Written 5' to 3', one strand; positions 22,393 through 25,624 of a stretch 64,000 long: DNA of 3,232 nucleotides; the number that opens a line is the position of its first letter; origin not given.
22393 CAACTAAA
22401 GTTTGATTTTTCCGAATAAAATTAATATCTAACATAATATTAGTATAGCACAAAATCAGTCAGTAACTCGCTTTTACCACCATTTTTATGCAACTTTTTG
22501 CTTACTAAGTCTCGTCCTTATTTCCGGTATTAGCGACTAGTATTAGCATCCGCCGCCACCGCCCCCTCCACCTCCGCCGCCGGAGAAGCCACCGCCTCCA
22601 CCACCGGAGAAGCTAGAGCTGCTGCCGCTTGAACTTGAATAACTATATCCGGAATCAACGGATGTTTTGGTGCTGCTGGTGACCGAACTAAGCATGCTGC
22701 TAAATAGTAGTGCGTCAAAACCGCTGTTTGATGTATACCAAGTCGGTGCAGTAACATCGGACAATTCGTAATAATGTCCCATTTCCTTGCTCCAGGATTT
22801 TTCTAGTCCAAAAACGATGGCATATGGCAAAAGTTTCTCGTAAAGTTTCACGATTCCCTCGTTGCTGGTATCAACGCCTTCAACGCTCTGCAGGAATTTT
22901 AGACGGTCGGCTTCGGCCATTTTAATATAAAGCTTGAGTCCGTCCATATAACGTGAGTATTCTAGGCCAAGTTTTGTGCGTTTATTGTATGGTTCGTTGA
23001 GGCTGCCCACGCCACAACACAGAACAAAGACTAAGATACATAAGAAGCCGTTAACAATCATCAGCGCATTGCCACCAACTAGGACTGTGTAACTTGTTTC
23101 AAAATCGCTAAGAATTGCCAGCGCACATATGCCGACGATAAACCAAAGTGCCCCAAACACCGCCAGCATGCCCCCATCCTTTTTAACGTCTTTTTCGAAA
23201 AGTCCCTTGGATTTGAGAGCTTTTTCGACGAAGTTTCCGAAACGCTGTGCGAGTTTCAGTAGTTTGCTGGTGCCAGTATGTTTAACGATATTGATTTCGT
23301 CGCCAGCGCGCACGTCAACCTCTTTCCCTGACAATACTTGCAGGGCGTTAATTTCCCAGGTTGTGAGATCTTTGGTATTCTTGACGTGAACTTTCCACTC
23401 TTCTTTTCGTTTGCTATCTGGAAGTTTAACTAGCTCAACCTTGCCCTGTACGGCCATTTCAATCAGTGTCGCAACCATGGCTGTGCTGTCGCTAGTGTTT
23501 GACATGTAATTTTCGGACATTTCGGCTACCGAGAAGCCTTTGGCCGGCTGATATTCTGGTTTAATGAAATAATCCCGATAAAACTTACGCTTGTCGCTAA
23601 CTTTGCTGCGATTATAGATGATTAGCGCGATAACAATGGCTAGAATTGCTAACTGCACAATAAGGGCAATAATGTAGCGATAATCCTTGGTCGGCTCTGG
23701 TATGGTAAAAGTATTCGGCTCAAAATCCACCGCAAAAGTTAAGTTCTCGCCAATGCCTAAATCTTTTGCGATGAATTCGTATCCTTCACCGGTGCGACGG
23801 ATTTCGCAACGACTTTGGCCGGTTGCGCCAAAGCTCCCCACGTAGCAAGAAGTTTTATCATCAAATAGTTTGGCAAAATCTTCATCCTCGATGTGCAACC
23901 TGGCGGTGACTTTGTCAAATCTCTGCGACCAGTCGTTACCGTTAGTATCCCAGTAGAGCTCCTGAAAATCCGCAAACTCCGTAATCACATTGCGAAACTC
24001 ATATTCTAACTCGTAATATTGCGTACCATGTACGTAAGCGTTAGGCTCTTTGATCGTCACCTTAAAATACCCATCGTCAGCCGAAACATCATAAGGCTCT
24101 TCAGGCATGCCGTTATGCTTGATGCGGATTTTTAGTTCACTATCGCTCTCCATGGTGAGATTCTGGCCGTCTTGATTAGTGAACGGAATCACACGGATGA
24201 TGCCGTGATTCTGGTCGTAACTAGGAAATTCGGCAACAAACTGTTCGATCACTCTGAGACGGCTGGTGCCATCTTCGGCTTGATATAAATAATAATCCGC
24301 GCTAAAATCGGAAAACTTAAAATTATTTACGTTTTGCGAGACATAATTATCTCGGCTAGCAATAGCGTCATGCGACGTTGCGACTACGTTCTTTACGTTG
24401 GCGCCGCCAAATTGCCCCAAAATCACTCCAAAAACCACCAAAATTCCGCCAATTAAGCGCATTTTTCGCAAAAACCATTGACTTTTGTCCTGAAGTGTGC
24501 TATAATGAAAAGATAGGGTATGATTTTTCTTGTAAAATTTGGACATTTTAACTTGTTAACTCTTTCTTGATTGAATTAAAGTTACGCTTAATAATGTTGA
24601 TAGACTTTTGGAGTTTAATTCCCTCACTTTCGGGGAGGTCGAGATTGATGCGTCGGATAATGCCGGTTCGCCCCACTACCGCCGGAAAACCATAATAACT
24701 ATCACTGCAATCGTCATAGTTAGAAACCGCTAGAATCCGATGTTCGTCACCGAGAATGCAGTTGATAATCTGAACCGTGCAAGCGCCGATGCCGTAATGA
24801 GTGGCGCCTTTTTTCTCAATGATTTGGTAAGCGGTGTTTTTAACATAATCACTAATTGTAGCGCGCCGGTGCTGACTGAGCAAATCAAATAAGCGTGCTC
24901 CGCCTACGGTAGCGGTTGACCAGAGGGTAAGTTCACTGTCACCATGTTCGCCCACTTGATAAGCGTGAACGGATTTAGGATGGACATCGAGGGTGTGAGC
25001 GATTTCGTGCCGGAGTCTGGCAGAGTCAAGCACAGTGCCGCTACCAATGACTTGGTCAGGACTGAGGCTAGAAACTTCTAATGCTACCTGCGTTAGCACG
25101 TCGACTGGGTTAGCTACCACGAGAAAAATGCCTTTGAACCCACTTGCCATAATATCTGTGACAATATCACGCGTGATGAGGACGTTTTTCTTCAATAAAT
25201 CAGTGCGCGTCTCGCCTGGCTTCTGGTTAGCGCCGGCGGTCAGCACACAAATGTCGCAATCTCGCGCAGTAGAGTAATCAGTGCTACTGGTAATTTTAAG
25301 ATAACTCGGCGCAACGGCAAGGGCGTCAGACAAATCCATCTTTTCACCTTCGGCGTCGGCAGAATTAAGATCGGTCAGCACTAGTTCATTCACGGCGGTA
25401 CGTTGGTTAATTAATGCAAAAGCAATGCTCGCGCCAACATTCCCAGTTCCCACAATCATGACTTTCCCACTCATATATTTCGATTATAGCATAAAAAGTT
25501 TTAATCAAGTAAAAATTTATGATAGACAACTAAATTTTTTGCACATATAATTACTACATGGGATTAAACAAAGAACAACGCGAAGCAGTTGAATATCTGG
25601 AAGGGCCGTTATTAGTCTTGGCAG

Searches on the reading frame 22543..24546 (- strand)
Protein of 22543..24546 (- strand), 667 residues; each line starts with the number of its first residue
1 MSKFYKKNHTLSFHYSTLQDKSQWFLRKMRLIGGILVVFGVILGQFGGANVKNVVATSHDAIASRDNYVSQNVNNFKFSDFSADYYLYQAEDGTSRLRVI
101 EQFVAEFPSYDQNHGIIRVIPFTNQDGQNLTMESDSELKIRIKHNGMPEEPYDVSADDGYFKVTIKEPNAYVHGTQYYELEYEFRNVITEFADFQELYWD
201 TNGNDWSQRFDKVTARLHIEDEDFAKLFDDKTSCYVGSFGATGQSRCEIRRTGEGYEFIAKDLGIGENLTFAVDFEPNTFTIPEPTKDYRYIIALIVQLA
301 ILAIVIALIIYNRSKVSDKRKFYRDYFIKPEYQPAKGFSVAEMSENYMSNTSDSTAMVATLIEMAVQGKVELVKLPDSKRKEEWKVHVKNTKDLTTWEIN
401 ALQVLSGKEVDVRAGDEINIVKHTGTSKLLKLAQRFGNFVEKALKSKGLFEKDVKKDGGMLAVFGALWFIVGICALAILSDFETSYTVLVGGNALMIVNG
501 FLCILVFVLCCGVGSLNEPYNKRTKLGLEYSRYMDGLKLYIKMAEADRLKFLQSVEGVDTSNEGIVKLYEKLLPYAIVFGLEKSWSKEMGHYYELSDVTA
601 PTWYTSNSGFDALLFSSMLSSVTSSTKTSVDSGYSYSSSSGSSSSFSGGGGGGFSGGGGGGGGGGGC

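Call 105: search_protein_families(library=pfam, proteins=[window:22543-24546:-], max_evalue=0.00001)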
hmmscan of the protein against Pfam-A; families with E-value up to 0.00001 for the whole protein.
window:22543-24546:- (667 aa): 2 families
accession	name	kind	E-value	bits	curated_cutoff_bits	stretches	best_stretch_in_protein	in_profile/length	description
PF20990.2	DUF2207_C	-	6.1e-25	88.8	33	1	330-589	2-247/247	Predicted membrane protein (DUF2207) C-terminal domain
PF09972.14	DUF2207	-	1.4e-15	58.4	24.4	1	91-273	13-170/172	Predicted membrane protein (DUF2207) N-terminal domain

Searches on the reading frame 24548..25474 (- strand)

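Call 105: search_protein_families(library=pfam, proteins=[window:24548-25474:-], max_evalue=0.00001)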
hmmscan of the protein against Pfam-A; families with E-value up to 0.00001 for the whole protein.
window:24548-25474:- (308 aa): 2 families
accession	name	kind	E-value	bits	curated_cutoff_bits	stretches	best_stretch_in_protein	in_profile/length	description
PF00056.29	Ldh_1_N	-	7.8e-41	139.9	27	1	4-144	2-141/141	lactate/malate dehydrogenase, NAD binding domain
PF02866.23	Ldh_1_C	-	4.8e-28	98.7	22.6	1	147-305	1-173/174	lactate/malate dehydrogenase, alpha/beta C-terminal domain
